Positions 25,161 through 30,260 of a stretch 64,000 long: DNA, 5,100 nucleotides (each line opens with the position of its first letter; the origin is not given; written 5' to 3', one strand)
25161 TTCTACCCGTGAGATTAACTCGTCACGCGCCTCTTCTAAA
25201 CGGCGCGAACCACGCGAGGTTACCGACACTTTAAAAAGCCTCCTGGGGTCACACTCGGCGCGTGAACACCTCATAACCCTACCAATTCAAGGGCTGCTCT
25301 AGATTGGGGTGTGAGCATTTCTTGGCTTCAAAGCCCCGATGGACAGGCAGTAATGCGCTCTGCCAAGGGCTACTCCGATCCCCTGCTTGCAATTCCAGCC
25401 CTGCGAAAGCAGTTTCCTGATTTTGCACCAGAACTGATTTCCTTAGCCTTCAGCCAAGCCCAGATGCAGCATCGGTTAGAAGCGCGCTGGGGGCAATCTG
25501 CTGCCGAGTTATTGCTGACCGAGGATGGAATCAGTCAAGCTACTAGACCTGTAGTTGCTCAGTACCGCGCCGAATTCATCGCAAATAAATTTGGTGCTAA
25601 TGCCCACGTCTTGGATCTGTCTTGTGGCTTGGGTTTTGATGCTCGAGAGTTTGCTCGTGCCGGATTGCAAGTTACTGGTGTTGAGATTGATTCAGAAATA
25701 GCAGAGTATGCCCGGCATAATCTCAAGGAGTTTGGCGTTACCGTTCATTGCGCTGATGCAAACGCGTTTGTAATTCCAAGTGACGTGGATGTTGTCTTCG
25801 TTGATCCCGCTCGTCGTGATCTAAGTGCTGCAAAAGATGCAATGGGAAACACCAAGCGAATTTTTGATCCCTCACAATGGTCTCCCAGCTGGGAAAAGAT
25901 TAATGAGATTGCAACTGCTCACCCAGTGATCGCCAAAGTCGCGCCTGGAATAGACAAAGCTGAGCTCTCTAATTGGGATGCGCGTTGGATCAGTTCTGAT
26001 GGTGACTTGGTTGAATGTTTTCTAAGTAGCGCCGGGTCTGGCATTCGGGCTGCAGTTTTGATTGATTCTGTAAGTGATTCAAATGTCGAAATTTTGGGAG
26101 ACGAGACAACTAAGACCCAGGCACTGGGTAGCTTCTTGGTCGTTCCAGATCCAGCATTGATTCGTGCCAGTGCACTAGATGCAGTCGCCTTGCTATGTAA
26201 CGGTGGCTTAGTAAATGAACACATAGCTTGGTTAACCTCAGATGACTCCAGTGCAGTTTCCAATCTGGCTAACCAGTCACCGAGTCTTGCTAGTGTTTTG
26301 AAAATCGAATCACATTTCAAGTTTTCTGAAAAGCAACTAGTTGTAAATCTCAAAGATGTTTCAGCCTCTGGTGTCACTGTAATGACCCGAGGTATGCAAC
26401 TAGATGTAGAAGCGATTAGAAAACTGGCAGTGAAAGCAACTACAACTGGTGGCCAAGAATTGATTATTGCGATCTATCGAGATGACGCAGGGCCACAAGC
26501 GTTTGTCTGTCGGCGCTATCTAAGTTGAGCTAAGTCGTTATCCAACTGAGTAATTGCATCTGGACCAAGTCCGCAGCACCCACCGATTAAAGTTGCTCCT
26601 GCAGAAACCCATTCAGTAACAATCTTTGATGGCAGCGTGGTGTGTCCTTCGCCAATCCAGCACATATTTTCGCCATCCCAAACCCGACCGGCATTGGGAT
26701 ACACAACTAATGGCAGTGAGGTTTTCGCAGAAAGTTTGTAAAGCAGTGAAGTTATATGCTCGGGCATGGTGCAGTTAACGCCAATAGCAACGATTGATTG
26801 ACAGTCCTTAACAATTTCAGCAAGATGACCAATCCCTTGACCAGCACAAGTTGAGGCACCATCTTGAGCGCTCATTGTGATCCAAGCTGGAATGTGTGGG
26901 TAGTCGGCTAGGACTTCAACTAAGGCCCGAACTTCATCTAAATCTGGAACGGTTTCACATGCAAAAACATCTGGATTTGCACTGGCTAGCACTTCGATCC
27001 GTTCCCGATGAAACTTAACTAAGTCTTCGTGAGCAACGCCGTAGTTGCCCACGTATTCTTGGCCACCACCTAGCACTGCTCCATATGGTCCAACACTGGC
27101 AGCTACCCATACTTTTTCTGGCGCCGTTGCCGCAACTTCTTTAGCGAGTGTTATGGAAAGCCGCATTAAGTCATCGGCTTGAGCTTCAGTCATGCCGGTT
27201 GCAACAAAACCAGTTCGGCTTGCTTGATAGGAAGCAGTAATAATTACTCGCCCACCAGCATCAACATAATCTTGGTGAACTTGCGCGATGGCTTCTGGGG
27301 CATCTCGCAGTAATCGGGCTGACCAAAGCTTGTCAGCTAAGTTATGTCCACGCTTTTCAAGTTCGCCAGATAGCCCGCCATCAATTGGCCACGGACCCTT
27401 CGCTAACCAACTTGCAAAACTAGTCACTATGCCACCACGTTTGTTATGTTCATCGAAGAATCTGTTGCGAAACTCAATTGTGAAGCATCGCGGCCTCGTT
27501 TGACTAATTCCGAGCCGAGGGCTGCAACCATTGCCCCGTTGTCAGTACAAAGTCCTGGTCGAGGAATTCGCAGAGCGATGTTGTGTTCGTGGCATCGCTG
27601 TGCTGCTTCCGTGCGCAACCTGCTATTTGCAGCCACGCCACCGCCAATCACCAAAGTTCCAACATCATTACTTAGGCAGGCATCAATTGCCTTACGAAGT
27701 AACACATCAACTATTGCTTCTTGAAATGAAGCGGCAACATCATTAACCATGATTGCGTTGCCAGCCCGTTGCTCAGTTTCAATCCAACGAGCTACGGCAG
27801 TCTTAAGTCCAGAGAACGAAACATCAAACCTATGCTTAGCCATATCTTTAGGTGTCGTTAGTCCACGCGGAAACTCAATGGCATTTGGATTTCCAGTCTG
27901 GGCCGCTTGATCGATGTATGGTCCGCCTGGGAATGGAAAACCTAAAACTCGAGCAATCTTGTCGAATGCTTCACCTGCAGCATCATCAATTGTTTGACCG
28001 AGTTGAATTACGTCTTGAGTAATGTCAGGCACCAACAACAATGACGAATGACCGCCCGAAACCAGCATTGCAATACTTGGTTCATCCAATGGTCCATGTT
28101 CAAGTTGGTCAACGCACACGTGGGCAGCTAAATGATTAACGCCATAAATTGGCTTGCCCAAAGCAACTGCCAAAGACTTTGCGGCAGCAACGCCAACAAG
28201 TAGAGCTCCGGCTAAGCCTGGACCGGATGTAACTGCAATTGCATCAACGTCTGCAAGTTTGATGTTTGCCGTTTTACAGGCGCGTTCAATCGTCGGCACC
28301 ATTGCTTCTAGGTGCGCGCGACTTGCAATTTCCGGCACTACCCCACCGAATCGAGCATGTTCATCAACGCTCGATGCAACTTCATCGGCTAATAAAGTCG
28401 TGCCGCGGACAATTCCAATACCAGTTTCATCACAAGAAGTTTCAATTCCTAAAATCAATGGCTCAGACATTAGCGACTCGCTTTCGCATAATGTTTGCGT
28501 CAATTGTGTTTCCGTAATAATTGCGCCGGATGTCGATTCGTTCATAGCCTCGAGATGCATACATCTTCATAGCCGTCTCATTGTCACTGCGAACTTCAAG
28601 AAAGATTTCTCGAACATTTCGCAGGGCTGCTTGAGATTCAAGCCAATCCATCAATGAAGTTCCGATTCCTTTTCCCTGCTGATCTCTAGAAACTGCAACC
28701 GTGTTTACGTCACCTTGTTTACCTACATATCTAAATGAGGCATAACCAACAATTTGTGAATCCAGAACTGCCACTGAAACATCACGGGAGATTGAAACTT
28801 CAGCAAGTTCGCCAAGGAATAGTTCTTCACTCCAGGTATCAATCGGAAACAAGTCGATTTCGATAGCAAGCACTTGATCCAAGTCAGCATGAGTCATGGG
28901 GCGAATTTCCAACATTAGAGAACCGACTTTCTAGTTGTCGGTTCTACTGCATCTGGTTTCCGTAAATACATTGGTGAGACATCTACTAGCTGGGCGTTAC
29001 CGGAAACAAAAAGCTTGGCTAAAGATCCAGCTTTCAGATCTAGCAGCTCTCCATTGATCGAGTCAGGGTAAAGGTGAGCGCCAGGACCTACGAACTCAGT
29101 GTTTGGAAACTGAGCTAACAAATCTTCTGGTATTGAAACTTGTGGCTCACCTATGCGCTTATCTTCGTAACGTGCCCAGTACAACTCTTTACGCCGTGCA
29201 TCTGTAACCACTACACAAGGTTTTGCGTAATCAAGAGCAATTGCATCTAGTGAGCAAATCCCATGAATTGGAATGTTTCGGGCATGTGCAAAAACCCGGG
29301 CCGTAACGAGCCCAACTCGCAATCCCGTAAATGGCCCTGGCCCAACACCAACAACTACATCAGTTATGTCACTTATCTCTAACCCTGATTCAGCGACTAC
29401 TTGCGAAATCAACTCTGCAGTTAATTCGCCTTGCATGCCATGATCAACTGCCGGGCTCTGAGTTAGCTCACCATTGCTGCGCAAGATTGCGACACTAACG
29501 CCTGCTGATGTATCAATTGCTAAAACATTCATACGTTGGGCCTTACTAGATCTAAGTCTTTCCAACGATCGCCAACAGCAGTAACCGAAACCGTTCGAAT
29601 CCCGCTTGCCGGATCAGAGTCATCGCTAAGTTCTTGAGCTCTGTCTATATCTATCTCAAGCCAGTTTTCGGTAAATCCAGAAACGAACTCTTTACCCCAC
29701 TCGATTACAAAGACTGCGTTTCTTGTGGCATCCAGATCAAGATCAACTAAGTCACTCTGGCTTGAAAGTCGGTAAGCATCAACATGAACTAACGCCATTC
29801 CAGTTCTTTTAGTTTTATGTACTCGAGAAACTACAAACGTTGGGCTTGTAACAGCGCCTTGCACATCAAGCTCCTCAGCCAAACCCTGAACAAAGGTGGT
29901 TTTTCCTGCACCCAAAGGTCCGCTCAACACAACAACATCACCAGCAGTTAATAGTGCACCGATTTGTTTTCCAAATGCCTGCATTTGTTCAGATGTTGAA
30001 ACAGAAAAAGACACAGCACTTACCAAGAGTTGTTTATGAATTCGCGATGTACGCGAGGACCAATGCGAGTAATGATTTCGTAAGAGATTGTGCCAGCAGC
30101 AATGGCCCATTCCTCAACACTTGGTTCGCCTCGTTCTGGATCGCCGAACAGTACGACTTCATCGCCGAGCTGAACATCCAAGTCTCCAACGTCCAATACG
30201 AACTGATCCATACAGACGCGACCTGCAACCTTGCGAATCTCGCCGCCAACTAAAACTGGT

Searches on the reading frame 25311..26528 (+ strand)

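Call 55: search_protein_families(library=pfam, max_evalue=0.00001, proteins=[window:25311-26528:+])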
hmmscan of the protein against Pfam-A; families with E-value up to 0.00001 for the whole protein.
window:25311-26528:+ (405 aa): 4 families
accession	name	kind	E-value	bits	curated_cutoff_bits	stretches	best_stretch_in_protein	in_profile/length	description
PF13649.12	Methyltransf_25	-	1.1e-09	39.3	27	1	100-164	1-70/97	Methyltransferase domain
PF08241.18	Methyltransf_11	-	8.2e-08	33.2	21.2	1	101-185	1-87/95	Methyltransferase domain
PF13847.12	Methyltransf_31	-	1.5e-06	28.4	27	1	97-183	4-99/145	Methyltransferase domain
PF18096.6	Thump_like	-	1.7e-06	28.2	26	1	328-402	2-78/78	THUMP domain-like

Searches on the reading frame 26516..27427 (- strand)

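Call 55: search_protein_families(library=pfam, max_evalue=0.00001, proteins=[window:26516-27427:-])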
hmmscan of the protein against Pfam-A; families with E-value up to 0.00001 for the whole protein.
window:26516-27427:- (303 aa): 1 family
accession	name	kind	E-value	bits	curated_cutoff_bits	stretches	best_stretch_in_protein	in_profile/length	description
PF02574.22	S-methyl_trans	-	8.3e-71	239.6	22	1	15-297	3-281/283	Homocysteine S-methyltransferase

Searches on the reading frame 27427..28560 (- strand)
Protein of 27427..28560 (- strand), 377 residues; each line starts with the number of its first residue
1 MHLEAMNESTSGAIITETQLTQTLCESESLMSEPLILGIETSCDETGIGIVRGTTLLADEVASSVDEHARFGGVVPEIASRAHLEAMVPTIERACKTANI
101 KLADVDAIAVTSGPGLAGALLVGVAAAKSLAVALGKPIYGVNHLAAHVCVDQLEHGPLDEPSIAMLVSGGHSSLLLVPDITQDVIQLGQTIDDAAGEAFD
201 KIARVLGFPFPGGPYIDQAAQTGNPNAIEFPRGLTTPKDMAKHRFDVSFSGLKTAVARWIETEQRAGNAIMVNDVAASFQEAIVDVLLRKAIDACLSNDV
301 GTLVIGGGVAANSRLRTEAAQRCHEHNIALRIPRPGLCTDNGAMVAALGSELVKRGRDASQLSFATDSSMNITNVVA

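Call 55: search_protein_families(library=pfam, max_evalue=0.00001, proteins=[window:27427-28560:-])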
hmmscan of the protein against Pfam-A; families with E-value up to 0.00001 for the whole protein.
window:27427-28560:- (377 aa): 2 families
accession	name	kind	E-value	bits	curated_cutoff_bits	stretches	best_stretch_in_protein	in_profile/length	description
PF00814.31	TsaD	-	1.4e-90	304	24.8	1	56-346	2-263/264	tRNA N6-adenosine threonylcarbamoyltransferase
PF22521.2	HypF_C_2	-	1.6e-06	28.5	27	1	264-342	158-236/241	Carbamoyltransferase, Kae1-like Domain, second subdomain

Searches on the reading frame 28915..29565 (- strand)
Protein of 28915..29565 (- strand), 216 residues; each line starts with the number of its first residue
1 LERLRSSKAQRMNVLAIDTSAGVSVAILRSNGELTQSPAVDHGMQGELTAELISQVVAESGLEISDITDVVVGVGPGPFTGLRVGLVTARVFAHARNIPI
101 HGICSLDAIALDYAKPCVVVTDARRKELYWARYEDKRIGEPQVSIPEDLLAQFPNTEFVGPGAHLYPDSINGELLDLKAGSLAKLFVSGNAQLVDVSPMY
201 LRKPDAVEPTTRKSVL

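Call 9: search_protein_families(library=ncbifam, proteins=[window:28915-29565:-])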
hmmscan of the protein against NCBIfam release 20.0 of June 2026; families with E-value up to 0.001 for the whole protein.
window:28915-29565:- (216 aa): 4 families
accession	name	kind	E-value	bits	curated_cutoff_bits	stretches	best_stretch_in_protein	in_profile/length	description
TIGR03725.1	T6A_YeaZ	equivalog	3.4e-42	144.8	69.3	1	14-202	1-212/212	tRNA (adenosine(37)-N6)-threonylcarbamoyltransferase complex dimerization subunit type 1 TsaB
TIGR03723.1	T6A_TsaD_YgjD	equivalog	1.6e-06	27.5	296.1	1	49-108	53-112/314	tRNA (adenosine(37)-N6)-threonylcarbamoyltransferase complex transferase subunit TsaD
TIGR00329.1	gcp_kae1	subfamily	8.8e-06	25.2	207.8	1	46-103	49-106/305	tRNA (adenosine(37)-N6)-threonylcarbamoyltransferase complex transferase subunit TsaD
TIGR03722.2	arch_KAE1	equivalog_domain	3.1e-05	23.2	375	1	47-103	48-104/323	KEOPS complex N(6)-L-threonylcarbamoyladenine synthase Kae1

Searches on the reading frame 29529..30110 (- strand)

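Call 9: search_protein_families(library=ncbifam, proteins=[window:29529-30110:-])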
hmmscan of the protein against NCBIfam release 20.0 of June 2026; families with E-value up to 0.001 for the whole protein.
window:29529-30110:- (193 aa): 3 families
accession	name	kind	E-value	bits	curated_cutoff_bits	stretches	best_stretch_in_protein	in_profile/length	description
TIGR00150.1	T6A_YjeE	equivalog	1.5e-23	83.2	60.1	1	41-160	6-125/135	tRNA (adenosine(37)-N6)-threonylcarbamoyltransferase complex ATPase subunit type 1 TsaE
NF007931.0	PRK10646.1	equivalog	8.3e-12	45.3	246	1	45-158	16-129/153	tRNA (adenosine(37)-N6)-threonylcarbamoyltransferase complex ATPase subunit type 1 TsaE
NF010068.0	PRK13548.1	equivalog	9.4e-05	21.6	261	1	39-87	13-62/261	heme ABC transporter ATP-binding protein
